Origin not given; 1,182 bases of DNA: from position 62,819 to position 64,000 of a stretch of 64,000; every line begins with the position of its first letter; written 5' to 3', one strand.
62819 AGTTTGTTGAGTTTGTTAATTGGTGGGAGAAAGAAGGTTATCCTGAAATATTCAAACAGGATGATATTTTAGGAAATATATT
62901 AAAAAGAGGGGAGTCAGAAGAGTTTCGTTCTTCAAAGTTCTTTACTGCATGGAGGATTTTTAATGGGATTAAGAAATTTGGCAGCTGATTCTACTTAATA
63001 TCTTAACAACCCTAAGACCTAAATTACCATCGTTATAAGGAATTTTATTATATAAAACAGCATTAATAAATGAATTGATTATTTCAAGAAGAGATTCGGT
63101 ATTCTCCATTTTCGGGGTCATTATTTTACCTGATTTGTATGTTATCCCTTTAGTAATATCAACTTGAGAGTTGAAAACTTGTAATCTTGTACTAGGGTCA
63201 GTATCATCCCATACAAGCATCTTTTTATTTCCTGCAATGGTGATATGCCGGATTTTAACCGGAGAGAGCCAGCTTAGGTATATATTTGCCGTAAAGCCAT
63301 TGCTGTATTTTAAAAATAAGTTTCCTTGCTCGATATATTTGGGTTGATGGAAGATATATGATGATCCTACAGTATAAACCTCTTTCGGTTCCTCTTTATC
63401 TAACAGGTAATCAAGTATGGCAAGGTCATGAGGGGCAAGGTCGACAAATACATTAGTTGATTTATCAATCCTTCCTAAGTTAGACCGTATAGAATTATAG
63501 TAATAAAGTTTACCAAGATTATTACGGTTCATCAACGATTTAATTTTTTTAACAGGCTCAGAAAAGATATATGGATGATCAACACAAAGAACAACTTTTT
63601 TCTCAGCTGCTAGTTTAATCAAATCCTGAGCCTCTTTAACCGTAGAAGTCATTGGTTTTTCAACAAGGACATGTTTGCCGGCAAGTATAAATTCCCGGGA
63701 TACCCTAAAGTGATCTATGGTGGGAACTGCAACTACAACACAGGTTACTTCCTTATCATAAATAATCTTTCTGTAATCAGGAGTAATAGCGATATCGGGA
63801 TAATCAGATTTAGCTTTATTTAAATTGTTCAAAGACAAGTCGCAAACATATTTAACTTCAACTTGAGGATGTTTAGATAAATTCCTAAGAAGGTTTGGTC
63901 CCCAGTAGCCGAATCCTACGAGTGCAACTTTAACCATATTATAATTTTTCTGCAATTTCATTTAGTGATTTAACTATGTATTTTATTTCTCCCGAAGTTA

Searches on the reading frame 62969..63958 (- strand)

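Call 83: search_protein_families(library=pfam, proteins=[window:62969-63958:-], max_evalue=0.0001)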
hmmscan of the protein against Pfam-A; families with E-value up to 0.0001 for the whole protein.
window:62969-63958:- (329 aa): 2 families
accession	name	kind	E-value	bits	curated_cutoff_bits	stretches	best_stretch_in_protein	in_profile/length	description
PF01408.29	GFO_IDH_MocA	-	3e-23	83.2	24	1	9-128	1-120/120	Oxidoreductase family, NAD-binding Rossmann fold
PF22725.1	GFO_IDH_MocA_C3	-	2.9e-09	37.4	27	1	137-248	2-123/124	GFO/IDH/MocA C-terminal domain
